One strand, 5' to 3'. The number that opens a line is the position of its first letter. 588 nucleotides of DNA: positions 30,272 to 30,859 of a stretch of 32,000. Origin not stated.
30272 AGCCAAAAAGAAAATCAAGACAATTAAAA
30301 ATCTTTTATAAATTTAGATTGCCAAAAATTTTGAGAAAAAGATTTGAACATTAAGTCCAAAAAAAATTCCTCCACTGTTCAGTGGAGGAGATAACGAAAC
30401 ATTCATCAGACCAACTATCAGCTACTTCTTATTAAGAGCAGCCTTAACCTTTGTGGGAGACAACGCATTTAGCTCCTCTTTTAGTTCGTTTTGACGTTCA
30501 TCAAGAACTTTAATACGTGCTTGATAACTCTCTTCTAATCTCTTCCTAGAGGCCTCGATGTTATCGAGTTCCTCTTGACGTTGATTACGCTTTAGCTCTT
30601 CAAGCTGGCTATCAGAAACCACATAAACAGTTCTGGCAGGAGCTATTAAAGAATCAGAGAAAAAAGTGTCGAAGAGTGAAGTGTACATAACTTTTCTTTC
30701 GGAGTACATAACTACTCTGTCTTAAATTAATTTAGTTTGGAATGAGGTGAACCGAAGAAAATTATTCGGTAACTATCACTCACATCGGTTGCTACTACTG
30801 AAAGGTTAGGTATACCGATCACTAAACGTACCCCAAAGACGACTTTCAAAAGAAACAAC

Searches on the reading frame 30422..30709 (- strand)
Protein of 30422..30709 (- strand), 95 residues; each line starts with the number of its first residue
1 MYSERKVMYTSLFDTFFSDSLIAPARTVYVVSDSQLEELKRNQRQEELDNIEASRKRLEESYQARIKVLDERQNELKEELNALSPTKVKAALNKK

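Call 63: search_protein_families(library=pfam, proteins=[window:30422-30709:-], max_evalue=0.01)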
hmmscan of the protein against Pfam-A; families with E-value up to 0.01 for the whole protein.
window:30422-30709:- (95 aa): 1 family
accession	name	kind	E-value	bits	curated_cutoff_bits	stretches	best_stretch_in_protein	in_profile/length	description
PF14417.12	MEDS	-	0.0066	16.7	29.8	1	9-62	13-72/161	MEDS: MEthanogen/methylotroph, DcmR Sensory domain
